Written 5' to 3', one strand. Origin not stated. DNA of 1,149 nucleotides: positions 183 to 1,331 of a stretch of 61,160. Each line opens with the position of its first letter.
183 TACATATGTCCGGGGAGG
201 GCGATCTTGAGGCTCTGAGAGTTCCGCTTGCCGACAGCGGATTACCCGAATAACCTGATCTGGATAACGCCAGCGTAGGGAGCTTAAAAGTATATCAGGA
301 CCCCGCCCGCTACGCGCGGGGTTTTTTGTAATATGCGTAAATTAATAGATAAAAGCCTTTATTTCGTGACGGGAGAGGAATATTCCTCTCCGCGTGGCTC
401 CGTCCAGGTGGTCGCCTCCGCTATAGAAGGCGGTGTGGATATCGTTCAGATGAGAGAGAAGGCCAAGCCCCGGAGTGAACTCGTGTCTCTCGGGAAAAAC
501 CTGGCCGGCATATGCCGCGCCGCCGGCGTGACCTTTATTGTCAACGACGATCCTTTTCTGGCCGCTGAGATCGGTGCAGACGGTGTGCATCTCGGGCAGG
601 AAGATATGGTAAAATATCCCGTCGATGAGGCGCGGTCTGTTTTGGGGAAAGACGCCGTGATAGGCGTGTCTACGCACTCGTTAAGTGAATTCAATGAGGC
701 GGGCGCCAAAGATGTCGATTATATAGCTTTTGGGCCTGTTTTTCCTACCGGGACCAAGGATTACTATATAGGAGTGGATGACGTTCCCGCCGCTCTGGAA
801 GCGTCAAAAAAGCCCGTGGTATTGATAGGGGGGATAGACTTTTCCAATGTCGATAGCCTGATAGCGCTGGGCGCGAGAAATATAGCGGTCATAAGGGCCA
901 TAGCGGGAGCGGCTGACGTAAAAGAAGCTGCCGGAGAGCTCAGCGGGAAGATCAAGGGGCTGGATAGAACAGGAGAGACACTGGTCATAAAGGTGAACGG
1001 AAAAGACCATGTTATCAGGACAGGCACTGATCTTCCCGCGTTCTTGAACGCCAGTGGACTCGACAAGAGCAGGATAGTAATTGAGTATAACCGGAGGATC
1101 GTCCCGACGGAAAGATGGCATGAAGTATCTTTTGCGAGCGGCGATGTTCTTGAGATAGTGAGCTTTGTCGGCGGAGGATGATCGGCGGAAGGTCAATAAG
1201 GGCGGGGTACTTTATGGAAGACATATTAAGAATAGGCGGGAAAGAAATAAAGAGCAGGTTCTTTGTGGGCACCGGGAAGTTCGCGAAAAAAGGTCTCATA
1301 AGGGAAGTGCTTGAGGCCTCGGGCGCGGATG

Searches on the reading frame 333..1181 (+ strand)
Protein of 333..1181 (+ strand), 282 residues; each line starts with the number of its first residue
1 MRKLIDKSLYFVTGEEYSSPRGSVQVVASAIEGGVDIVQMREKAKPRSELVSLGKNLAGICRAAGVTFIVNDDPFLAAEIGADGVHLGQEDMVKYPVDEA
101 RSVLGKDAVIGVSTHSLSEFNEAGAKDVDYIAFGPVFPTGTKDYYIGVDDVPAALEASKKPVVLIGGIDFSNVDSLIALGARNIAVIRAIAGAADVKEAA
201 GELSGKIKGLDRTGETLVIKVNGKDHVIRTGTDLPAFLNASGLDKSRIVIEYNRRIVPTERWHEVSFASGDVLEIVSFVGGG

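Call 94: find_encoding_contigs(protein=window:333-1181:+, flank=10000, max_places=6)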
Protein window:333-1181:+ (282 aa): 7 contigs read that carry it; 6 places shown.
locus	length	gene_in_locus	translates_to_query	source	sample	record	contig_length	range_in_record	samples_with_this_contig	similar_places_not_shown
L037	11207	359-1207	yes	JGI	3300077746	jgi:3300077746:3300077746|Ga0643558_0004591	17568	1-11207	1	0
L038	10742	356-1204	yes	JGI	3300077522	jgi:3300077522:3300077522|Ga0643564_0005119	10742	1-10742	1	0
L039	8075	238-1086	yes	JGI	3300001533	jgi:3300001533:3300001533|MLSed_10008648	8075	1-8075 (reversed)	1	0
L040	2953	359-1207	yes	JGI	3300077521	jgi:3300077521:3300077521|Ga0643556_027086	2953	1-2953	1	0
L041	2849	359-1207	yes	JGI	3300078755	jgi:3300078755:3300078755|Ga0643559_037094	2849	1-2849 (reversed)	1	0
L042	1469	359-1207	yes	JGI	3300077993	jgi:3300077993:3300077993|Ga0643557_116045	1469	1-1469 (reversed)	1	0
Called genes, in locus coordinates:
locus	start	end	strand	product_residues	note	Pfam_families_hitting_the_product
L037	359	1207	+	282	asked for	PF02581:TMP-TENI, PF02597:ThiS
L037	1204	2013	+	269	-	PF05690:ThiG, PF00977:His_biosynth (weak)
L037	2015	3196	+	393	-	PF04055:Radical_SAM, PF06968:BATS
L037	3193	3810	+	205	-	PF00899:ThiF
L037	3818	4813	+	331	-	PF02568:ThiI, PF03054:tRNA_Me_trans (weak), PF18297:NFACT-R_2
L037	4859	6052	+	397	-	PF00155:Aminotran_1_2 (faint), PF00266:Aminotran_5, PF01041:DegT_DnrJ_EryC1 (weak), PF01212:Beta_elim_lyase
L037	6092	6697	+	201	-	PF01592:NifU_N, PF04324:Fer2_BFD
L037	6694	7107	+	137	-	PF01451:LMWPc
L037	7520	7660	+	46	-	PF00301:Rubredoxin, PF21349:RUBY_RBDX (faint)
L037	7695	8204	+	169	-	PF00210:Ferritin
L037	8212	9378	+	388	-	PF00753:Lactamase_B, PF19583:ODP, PF00258:Flavodoxin_1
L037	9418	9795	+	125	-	PF06397:Desulfoferrod_N, PF01880:Desulfoferrodox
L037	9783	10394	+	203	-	PF00210:Ferritin, PF02915:Rubrerythrin, PF21349:RUBY_RBDX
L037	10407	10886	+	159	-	PF02915:Rubrerythrin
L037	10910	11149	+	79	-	PF00462:Glutaredoxin, PF13417:GST_N_3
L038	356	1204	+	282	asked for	PF02581:TMP-TENI, PF02597:ThiS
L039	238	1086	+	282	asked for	PF02581:TMP-TENI, PF02597:ThiS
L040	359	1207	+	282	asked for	PF02581:TMP-TENI, PF02597:ThiS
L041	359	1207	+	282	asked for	PF02581:TMP-TENI, PF02597:ThiS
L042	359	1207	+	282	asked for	PF02581:TMP-TENI, PF02597:ThiS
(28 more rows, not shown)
